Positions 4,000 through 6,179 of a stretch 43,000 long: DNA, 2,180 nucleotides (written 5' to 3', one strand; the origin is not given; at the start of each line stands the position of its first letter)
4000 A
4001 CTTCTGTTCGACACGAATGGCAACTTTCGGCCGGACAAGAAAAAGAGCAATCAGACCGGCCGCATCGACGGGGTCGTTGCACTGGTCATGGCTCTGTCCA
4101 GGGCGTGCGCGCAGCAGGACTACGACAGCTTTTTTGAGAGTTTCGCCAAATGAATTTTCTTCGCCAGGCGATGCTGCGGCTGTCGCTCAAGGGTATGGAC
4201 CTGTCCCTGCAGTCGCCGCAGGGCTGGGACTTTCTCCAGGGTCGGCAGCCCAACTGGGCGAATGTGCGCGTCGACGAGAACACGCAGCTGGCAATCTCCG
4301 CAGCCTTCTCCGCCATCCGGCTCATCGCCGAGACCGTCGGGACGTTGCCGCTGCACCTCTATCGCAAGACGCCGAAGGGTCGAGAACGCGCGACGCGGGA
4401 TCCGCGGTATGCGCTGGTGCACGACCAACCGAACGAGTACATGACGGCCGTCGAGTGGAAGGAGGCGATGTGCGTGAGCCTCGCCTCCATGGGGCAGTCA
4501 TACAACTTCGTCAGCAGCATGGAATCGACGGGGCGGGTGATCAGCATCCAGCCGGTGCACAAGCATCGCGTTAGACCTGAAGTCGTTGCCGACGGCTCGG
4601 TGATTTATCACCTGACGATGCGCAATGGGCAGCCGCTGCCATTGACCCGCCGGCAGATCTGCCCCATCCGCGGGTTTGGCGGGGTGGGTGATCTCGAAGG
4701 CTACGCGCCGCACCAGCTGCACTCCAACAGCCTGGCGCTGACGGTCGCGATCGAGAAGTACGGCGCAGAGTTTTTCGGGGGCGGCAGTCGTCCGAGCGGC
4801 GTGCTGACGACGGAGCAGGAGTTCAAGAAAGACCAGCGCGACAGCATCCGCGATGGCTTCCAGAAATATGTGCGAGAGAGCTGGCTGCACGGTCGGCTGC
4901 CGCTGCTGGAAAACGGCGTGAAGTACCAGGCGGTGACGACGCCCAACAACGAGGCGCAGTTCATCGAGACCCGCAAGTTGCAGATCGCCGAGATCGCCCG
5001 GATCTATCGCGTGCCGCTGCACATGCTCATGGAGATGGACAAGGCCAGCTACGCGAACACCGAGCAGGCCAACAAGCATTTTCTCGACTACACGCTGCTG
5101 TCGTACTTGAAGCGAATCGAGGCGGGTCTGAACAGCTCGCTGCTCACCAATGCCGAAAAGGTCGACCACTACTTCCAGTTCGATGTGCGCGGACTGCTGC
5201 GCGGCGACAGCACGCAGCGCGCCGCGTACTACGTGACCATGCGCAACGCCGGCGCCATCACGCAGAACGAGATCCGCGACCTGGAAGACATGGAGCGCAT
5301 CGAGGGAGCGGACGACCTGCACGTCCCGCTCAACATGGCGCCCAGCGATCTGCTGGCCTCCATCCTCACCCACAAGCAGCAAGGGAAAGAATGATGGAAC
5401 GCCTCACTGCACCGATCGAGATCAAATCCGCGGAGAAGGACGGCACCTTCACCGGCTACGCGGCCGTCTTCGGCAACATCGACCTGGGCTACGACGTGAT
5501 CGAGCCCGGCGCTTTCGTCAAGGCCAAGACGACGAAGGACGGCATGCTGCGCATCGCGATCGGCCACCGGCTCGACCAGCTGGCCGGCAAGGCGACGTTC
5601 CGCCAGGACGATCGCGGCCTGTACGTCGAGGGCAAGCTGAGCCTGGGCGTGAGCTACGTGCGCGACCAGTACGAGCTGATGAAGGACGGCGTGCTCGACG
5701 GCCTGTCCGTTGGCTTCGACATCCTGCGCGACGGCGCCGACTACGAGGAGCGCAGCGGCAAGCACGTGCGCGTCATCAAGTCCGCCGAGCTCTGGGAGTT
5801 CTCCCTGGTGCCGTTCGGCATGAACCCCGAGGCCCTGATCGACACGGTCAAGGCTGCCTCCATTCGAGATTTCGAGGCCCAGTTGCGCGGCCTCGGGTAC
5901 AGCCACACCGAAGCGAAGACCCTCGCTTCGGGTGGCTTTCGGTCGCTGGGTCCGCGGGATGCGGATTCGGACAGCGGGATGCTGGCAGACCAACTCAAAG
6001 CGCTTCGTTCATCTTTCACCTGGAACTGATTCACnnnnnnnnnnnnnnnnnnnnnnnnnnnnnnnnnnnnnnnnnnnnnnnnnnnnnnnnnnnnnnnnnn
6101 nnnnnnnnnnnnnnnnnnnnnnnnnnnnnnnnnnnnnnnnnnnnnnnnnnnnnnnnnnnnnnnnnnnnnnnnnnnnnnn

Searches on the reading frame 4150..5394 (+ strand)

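Call 18: search_protein_families(library=phrogs, proteins=[window:4150-5394:+], max_evalue=0.01)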
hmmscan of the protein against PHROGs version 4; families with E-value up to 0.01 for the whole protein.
window:4150-5394:+ (414 aa): 7 families
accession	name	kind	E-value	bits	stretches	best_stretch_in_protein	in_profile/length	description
phrog_12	-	head and packaging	2.4e-96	325.2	1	22-403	68-437/646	portal protein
phrog_2662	-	head and packaging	4.6e-64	218.2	1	49-397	67-421/717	portal protein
phrog_5929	-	head and packaging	8.4e-61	206.2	1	200-408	3-211/228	portal protein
phrog_11323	-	unknown function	1.3e-28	100.7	1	292-399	1-109/130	-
phrog_2271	-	head and packaging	6.8e-20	71.4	1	38-392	41-394/859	portal protein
phrog_21454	-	unknown function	9.6e-10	39.2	1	247-391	29-170/320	-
phrog_9856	-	unknown function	6.8e-05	23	1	38-157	41-159/223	-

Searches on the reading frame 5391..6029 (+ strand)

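Call 18: search_protein_families(library=phrogs, proteins=[window:5391-6029:+], max_evalue=0.01)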
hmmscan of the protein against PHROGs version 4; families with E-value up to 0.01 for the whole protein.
window:5391-6029:+ (212 aa): 11 families
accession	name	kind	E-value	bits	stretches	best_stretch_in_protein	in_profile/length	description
phrog_80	-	head and packaging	2.9e-53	183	1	1-208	216-434/607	head maturation protease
phrog_3244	-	head and packaging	2.2e-20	74.6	1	14-159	29-186/326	head maturation protease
phrog_617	-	head and packaging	2.7e-17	63.9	1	32-165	42-170/626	major head protein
phrog_9644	-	head and packaging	2.4e-13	51.1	1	11-156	156-309/341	head maturation protease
phrog_13042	-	head and packaging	8.8e-11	42.5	1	34-162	49-183/386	major head protein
phrog_2263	-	head and packaging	2.7e-09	37.5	1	19-154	40-177/551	major head protein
phrog_3270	-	head and packaging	6.5e-09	35.9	1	16-160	3-136/603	head maturation protease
phrog_9427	-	head and packaging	4.3e-08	33.7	1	5-156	17-172/453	head maturation protease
phrog_37668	-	head and packaging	4.2e-06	27.1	1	35-144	45-157/313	head maturation protease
phrog_36211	-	head and packaging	0.00015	21.9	1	66-140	79-151/378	head maturation protease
phrog_22327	-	unknown function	0.00059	20.8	1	142-205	3-72/74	-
